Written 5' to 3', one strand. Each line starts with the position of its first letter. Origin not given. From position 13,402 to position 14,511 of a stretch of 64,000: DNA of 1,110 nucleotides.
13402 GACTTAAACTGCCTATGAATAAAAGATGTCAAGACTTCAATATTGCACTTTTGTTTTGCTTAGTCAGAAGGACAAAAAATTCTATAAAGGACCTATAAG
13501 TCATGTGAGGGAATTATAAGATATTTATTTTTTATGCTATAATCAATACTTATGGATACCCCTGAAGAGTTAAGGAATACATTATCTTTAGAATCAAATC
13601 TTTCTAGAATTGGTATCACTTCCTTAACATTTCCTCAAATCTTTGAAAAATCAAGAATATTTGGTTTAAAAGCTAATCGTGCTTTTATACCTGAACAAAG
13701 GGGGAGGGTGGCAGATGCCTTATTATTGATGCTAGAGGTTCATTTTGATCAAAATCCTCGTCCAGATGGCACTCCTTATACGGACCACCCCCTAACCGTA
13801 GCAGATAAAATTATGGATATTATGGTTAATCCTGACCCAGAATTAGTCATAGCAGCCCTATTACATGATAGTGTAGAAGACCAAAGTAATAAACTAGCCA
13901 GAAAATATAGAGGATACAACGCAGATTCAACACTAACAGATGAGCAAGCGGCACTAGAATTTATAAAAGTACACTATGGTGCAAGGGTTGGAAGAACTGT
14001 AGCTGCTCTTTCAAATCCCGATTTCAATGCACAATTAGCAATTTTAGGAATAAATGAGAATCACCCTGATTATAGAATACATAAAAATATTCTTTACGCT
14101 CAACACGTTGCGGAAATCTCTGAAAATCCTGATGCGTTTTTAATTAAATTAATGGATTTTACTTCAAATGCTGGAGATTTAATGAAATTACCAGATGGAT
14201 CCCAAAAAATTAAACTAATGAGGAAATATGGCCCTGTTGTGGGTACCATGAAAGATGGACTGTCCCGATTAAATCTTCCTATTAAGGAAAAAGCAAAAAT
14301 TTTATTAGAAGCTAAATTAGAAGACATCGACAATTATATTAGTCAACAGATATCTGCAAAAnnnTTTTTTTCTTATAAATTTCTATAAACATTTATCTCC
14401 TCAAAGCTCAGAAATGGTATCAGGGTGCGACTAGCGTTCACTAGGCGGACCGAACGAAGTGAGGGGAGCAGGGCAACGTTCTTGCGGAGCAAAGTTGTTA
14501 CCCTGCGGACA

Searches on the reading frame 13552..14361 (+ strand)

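Call 77: search_protein_families(library=pfam, proteins=[window:13552-14361:+], max_evalue=0.001)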
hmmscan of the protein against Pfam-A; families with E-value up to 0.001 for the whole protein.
window:13552-14361:+ (270 aa): 1 family
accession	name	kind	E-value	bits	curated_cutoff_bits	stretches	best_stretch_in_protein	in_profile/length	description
PF13328.12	HD_4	-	3.5e-06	27.3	27.2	1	61-113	6-54/156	HD domain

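Call 79: search_protein_families(library=padloc, proteins=[window:13552-14361:+], max_evalue=0.001)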
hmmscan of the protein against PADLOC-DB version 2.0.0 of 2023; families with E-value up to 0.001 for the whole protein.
window:13552-14361:+ (270 aa): 0 families
